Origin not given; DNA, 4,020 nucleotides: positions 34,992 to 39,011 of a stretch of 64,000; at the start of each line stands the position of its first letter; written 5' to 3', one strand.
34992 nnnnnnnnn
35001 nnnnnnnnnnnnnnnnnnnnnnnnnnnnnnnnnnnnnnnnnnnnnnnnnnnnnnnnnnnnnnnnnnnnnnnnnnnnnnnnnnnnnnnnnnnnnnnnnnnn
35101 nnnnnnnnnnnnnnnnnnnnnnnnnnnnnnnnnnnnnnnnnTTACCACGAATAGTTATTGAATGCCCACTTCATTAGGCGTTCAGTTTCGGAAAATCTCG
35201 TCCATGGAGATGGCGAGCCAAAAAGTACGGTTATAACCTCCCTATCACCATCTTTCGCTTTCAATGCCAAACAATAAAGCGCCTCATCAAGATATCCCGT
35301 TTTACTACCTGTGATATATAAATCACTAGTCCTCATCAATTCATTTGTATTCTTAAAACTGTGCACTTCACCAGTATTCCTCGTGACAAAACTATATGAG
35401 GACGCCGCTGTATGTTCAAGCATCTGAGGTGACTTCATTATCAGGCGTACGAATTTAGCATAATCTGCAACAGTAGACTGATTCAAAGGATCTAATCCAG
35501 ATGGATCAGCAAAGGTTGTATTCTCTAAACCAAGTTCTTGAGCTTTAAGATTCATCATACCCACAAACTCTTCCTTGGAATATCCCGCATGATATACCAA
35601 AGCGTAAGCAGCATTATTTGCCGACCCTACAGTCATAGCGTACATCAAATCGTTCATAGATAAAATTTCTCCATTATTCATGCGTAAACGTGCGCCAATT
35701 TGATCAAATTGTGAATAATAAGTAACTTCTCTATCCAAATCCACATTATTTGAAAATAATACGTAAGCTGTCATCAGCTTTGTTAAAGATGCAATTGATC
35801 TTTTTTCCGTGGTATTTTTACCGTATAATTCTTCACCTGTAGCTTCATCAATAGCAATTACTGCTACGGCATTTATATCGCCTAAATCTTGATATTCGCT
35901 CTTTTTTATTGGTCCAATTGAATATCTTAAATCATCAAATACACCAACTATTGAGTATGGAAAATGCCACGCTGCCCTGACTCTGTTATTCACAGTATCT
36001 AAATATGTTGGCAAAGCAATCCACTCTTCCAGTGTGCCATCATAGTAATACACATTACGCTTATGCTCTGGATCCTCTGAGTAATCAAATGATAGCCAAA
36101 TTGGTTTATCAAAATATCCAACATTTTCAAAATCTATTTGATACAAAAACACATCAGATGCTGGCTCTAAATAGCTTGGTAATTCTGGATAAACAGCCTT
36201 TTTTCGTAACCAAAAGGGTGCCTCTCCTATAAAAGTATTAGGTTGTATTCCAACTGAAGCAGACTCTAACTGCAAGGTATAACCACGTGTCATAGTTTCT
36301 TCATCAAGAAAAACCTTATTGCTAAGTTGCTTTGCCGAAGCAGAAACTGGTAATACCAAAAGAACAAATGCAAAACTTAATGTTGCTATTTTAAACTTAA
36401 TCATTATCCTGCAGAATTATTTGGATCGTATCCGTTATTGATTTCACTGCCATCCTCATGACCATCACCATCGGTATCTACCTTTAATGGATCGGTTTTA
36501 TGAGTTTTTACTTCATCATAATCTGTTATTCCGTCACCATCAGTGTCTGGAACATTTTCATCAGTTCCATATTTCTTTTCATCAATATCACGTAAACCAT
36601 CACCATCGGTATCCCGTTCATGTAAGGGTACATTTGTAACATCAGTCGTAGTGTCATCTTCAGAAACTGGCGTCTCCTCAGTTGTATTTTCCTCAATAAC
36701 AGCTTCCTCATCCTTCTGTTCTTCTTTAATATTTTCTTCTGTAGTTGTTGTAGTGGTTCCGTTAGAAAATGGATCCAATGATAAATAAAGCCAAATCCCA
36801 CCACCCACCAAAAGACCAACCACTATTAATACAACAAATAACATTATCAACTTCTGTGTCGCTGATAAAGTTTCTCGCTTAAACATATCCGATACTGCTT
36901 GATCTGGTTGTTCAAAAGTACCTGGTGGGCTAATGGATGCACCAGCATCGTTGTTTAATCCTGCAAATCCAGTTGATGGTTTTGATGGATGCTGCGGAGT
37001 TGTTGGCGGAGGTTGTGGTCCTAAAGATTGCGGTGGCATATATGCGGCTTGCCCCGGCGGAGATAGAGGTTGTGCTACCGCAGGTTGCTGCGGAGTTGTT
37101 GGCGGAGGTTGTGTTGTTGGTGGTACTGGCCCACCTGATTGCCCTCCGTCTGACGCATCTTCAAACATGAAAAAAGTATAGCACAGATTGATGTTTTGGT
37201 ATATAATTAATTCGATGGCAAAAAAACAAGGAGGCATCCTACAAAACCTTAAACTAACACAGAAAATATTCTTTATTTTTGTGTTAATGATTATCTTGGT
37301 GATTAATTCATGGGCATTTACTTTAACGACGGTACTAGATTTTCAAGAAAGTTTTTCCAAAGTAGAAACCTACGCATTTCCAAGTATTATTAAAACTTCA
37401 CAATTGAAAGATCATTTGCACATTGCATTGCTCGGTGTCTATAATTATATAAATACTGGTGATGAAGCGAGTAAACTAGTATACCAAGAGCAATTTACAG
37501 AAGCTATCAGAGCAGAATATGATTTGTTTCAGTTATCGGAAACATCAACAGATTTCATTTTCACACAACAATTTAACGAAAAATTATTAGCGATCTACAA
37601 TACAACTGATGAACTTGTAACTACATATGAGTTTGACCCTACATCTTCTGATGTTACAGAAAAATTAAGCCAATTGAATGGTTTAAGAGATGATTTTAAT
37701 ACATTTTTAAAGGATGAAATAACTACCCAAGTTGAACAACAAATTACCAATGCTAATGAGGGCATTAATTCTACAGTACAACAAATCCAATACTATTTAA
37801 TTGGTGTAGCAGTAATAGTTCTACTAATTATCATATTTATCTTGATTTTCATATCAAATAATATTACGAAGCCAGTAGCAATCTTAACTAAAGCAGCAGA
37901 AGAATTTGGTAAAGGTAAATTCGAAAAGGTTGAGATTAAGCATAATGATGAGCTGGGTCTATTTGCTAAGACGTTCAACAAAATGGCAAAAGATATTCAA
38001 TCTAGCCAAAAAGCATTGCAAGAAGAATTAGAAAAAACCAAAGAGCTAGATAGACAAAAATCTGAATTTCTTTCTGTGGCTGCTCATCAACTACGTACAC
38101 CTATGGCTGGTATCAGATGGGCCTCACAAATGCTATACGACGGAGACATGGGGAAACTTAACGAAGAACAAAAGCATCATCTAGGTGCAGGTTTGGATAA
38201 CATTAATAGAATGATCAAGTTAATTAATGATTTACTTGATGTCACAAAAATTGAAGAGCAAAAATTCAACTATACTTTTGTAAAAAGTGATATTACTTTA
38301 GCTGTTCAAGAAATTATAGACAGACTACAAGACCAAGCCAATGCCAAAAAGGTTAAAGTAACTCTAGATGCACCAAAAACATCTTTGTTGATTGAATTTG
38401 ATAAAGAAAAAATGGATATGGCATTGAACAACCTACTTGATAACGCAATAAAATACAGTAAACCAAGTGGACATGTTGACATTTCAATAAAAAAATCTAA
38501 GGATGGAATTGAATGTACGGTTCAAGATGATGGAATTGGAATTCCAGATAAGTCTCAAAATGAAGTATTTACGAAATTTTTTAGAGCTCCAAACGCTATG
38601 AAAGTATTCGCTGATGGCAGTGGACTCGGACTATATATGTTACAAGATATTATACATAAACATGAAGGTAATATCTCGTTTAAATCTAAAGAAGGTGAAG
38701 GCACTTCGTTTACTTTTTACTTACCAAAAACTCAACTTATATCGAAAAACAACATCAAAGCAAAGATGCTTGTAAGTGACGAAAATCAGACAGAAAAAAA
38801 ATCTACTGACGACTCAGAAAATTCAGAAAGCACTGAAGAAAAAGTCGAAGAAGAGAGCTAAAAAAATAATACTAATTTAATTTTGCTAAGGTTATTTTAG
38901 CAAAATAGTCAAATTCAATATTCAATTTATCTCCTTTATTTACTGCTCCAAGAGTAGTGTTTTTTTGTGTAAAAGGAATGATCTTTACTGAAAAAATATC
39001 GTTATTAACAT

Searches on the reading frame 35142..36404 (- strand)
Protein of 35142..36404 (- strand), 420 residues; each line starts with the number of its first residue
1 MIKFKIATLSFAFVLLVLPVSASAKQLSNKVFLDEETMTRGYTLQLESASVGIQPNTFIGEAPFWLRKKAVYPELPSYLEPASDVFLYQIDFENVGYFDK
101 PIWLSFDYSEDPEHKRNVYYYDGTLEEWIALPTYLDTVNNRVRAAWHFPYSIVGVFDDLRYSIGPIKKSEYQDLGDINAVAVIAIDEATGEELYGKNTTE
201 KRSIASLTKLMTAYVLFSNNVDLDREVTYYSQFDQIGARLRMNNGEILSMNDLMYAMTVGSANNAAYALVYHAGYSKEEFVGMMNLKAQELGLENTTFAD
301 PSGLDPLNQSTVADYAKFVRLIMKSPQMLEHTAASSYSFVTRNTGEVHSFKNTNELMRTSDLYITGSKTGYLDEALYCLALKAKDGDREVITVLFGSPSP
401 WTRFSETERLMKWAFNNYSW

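Call 73: search_protein_families(library=pfam, proteins=[window:35142-36404:-], max_evalue=0.001)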
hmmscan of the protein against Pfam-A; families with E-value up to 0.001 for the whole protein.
window:35142-36404:- (420 aa): 2 families
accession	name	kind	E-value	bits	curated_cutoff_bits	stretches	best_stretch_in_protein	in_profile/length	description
PF00768.25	Peptidase_S11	-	2.3e-47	161.9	27.6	1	172-397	7-237/239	D-alanyl-D-alanine carboxypeptidase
PF13354.11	Beta-lactamase2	-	2.9e-09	37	22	1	184-330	4-153/214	Beta-lactamase enzyme family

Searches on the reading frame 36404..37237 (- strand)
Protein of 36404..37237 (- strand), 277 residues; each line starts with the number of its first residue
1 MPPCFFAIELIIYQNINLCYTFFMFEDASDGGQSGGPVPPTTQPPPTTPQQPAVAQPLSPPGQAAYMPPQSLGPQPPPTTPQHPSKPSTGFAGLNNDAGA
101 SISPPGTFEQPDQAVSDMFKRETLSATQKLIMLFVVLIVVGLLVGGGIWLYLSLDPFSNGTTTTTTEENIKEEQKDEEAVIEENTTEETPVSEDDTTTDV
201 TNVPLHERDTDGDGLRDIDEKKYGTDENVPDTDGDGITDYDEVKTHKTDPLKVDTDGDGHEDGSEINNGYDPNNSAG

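Call 73: search_protein_families(library=pfam, proteins=[window:36404-37237:-], max_evalue=0.001)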
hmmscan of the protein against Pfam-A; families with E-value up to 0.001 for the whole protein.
window:36404-37237:- (277 aa): 1 family
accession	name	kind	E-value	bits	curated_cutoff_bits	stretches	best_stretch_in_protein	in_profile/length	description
PF18884.5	TSP3_bac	-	1.4e-14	54.1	25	2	231-252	1-21/22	Bacterial TSP3 repeat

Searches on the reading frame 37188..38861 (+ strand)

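Call 73: search_protein_families(library=pfam, proteins=[window:37188-38861:+], max_evalue=0.001)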
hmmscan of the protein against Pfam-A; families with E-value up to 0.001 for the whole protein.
window:37188-38861:+ (557 aa): 6 families
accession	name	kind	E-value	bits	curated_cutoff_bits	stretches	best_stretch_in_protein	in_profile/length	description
PF02518.31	HATPase_c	-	2e-28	99.5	26.4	1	405-515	2-110/111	Histidine kinase-, DNA gyrase B-, and HSP90-like ATPase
PF00512.31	HisKA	-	1.5e-17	63.8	26.9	1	290-357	1-65/66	His Kinase A (phospho-acceptor) domain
PF00672.30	HAMP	-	3.4e-07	30.9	25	1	221-271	1-52/53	HAMP domain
PF13581.12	HATPase_c_2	-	1.4e-06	28.8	27.4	1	405-498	28-114/127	Histidine kinase-like ATPase domain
PF13589.12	HATPase_c_3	-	7.2e-06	26.5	25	1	409-550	3-123/137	Histidine kinase-, DNA gyrase B-, and HSP90-like ATPase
PF14501.12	HATPase_c_5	-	0.00085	19.6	22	0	411-503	8-93/102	GHKL domain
